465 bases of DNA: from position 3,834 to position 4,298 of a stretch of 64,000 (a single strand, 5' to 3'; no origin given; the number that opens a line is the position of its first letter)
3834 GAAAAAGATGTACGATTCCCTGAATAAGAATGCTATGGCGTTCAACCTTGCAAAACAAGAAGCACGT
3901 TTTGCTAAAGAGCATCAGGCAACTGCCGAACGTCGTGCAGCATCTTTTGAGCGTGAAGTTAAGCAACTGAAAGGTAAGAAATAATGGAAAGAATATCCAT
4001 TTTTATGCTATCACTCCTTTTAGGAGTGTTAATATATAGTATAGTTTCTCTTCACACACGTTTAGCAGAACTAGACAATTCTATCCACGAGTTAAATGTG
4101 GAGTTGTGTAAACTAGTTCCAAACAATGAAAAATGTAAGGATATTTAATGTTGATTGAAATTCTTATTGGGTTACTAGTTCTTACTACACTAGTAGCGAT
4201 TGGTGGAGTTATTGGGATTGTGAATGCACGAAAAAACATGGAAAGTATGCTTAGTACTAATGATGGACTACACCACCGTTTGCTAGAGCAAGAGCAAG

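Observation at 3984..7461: Recurring small single-TM plus coiled-coil proteins in the early region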

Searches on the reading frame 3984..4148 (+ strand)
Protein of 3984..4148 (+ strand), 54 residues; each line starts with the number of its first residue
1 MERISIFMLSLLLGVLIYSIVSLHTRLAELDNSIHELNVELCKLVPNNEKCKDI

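Call 13: search_protein_families(library=phrogs, proteins=[window:3984-4148:+], max_evalue=0.01)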
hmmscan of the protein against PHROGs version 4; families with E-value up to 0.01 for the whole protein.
window:3984-4148:+ (54 aa): 3 families
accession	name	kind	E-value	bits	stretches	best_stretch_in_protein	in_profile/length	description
phrog_29567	-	unknown function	2.1e-36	124.6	1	1-54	1-54/54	-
phrog_23542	-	unknown function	2.5e-12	47.4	1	23-54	22-53/53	-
phrog_32250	-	unknown function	0.0095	17.1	0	6-52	7-52/81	-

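Call 14: search_protein_families(library=pfam, proteins=[window:3984-4148:+], max_evalue=1)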
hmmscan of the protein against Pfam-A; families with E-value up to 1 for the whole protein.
window:3984-4148:+ (54 aa): 1 family
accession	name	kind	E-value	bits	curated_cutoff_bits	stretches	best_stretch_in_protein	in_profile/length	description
PF22709.1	Mu_Gam-Sipho_Gp157-TOTE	-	0.075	13.4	27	1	16-44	4-32/63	Mu Gam/Sipho_Gp157-like domain of the TOTE conflict systems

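Call 58: search_protein_families(library=ncbifam, proteins=[window:3984-4148:+], max_evalue=0.1)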
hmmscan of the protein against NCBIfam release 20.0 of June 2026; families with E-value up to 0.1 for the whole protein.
window:3984-4148:+ (54 aa): 0 families

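Call 59: search_protein_families(library=padloc, proteins=[window:3984-4148:+], max_evalue=0.1)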
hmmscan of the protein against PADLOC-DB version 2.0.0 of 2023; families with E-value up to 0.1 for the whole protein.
window:3984-4148:+ (54 aa): 0 families

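Call 71: search_dna_similar(query=window:3984-4145:+, collection=phages, mode=protein, max_evalue=0.001, rows=spread, max_rows=15)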
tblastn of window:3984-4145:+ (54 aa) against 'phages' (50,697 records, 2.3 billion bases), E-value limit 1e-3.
Records with a match: 143; places in all: 145; records where one place covers at least 80% of the query: 95.
Best place of each record, by identity: 95-99% 19; 90-95% 10; 80-90% 2; 60-80% 50; <60% 62.
By first word of the organism name: Salmonella 80; Escherichia 40; Phage 6; Bacteriophage 5; Shigella 4; Citrobacter 3; Listeria 2; Klebsiella 2; Escherchia 1.
By host as written in the record: - 22; Escherichia coli 16; Salmonella enterica 12; Salmonella enterica subsp. enterica serovar Enteritidis PT1 11; Salmonella enterica subsp. enterica serovar Enteritidis 6; Escherichia coli DSM 12242 6; Salmonella enterica subsp. enterica serovar Infantis 5; Salmonella sp. 5; and 32 more.
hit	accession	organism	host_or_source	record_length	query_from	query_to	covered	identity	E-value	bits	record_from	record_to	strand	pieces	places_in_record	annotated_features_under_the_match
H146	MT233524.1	Salmonella phage vB_Sen_I1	Salmonella enterica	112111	1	54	100%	98.1%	3e-27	106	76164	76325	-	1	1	hypothetical protein (x2)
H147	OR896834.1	Escherichia phage Baret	Escherichia coli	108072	1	54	100%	96.3%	2e-26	103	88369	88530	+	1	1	hypothetical protein (x2)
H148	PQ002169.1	Salmonella phage vB_Sen_SG_WM_RUS_R2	Salmonella enterica subsp. enterica ...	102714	1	54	100%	94.4%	7e-26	102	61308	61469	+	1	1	hypothetical protein (x2)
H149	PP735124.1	Salmonella phage SCF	Salmonella enterica subsp. enterica ...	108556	1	54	100%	68.5%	3e-18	81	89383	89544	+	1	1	hypothetical protein (x2)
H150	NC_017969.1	Escherichia phage vB_EcoS_AKFV33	Escherichia coli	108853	1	54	100%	64.8%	3e-17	78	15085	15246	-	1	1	orf031: hypothetical protein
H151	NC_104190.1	Escherichia phage IME178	Escherichia coli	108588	1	54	100%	64.8%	1e-16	76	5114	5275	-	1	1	hypothetical protein (x2)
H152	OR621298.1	Escherichia phage vB_EcoD-Elw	Escherichia coli O157:H7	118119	1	54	100%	63.0%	5e-17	77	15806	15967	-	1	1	hypothetical protein (x2)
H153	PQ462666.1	Salmonella phage HMD-P4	Salmonella sp. and Escherichia coli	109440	1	54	100%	63.0%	1e-16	76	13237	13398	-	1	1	portal vertex protein | hypothetical protein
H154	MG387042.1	Salmonella phage SP3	Salmonella sp.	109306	9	54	85%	44.9%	1e-6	48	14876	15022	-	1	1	hypothetical protein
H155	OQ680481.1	Salmonella phage phC17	Salmonella enterica subsp. enterica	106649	23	54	59%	56.3%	3e-6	47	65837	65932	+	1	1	hypothetical protein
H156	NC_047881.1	Shigella phage SSP1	Shigella sonnei IB 707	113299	23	54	59%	56.3%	5e-6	46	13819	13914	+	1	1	hypothetical protein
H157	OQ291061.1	Salmonella phage Kenya-K45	Salmonella enterica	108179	23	54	59%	53.1%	2e-5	45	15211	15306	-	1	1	record has no annotation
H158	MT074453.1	Salmonella phage misterkot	Salmonella enterica subsp. enterica ...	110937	23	52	56%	50.0%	4e-4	41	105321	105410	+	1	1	hypothetical protein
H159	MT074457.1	Salmonella phage rokbiter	Salmonella enterica subsp. enterica ...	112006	23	52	56%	50.0%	4e-4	41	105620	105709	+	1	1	hypothetical protein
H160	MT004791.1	Salmonella phage vB_SenS-3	Salmonella enterica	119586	23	52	56%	50.0%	4e-4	41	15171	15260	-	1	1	hypothetical protein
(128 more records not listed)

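Call 95: find_homologous_proteins(query=window:3984-4145:+, max_evalue=0.01)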
Query window:3984-4145:+ (54 aa): 3 proteins with E <= 0.01 among 3 candidates.
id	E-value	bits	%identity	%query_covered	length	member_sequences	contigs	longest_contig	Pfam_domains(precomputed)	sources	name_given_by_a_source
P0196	2.7e-25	104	94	100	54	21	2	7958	-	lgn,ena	-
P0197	1.3e-22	95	87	100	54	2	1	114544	-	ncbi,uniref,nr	ncbi:hypothetical protein BF23_00032 [Escherichia phage Bf23]|uniref:Uncharacterized protein n=1 Tax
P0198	2.6e-21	91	80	100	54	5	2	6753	-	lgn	-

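Call 96: get_annotated_region(hit=H150, flank=400)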
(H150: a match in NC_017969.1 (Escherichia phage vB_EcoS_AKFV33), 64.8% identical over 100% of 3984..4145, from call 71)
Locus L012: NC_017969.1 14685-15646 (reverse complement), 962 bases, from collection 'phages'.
description: Escherichia phage vB_EcoS_AKFV33, complete genome.
organism: Escherichia phage vB_EcoS_AKFV33 (NCBI taxid 2681605)
taxonomy: Viruses; Duplodnaviria; Heunggongvirae; Uroviricota; Caudoviricetes; Demerecviridae; Markadamsvirinae; Tequintavirus; Tequintavirus AKFV33
host: Escherichia coli; source: -; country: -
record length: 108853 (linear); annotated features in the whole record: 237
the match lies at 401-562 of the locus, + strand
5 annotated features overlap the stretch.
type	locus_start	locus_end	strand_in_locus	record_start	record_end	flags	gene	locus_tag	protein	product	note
CDS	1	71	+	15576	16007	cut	orf032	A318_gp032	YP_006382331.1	hypothetical protein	sequence similarity to: YP_006861.1| hypothetical protein T5.033 [Enterobacteria phage T5]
regulatory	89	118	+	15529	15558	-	-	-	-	promoter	sequence similarity to T5 promoter consensus: TTGCTT (N17-18) TATAATA (J. Wang et al. 2005. Virology 332: 45-65)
CDS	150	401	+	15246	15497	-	orf031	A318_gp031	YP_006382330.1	hypothetical protein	sequence similarity to: YP_006860.1| hypothetical protein T5.032 [Enterobacteria phage T5]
CDS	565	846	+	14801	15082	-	orf030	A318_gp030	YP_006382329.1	hypothetical protein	sequence similarity to: YP_006858.1| hypothetical protein T5.030 [Enterobacteria phage T5]; motifs: 1 transmembrane ...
CDS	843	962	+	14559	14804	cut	orf029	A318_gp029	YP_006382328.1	hypothetical protein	sequence similarity to: YP_006857.1| hypothetical protein T5.029 [Enterobacteria phage T5]; motifs: 2 transmembrane ...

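Call 97: get_annotated_region(hit=H154, flank=400)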
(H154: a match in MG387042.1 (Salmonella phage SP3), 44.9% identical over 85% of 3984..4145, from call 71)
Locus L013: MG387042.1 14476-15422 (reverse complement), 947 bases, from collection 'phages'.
description: Salmonella phage SP3, partial genome.
organism: Salmonella phage SP3 (NCBI taxid 2053625)
taxonomy: Viruses; Duplodnaviria; Heunggongvirae; Uroviricota; Caudoviricetes; Demerecviridae; Markadamsvirinae; Tequintavirus; Tequintavirus SP3
host: Salmonella sp.; source: Gallus gallus domesticus; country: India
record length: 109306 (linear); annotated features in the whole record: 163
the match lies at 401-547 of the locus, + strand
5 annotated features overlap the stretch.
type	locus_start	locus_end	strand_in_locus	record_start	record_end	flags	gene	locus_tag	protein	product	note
CDS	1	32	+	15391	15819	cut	-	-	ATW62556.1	hypothetical protein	-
CDS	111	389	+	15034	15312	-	-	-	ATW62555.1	hypothetical protein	-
CDS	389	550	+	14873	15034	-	-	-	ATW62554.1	hypothetical protein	-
CDS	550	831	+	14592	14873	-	-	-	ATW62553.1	hypothetical protein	-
CDS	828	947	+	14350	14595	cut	-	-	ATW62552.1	hypothetical protein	-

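Call 98: get_annotated_region(hit=H155, flank=400)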
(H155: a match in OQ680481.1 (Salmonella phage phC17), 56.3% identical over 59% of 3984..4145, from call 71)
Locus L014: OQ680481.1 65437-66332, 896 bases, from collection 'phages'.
description: Salmonella phage phC17, complete genome.
organism: Salmonella phage phC17 (NCBI taxid 3038310)
taxonomy: Viruses; Duplodnaviria; Heunggongvirae; Uroviricota; Caudoviricetes; Demerecviridae; Markadamsvirinae; Tequintavirus
host: Salmonella enterica subsp. enterica; source: Poultry litter samples and slaughterhouse waste; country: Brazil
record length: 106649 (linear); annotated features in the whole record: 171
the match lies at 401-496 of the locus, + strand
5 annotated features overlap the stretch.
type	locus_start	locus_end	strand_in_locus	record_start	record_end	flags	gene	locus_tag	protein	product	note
CDS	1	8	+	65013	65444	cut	-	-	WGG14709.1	hypothetical protein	-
CDS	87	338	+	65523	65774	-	-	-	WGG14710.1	hypothetical protein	-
CDS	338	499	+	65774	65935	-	-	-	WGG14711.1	hypothetical protein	-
CDS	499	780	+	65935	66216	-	-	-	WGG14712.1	hypothetical protein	-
CDS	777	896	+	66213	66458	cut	-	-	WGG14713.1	hypothetical protein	-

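Call 99: get_annotated_region(hit=H158, flank=400)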
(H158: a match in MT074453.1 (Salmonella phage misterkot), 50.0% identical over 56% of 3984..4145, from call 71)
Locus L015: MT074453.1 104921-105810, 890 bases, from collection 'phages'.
description: Salmonella phage misterkot, complete genome.
organism: Salmonella phage misterkot (NCBI taxid 2713305)
taxonomy: Viruses; Duplodnaviria; Heunggongvirae; Uroviricota; Caudoviricetes; Demerecviridae; Markadamsvirinae; Epseptimavirus
host: Salmonella enterica subsp. enterica serovar Enteritidis PT1; source: wastewater; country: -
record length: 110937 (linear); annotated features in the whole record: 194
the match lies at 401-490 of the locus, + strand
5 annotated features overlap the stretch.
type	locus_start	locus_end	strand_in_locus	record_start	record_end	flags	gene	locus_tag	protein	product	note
CDS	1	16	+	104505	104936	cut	-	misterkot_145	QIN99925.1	hypothetical protein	PVOGs: VOG3939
CDS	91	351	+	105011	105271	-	-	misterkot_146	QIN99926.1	putative protein 2C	PVOGs: VOG3938; putative protein 2C [Pectobacterium phage My1]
CDS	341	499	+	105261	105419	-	-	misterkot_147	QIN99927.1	hypothetical protein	-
CDS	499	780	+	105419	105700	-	-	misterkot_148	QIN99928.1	putative membrane protein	PVOGs: VOG3937; putative membrane protein [Escherichia virus DT57C]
CDS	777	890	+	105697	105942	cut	-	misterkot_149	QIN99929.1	putative membrane protein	PVOGs: VOG3936; putative membrane protein [Escherichia virus DT57C]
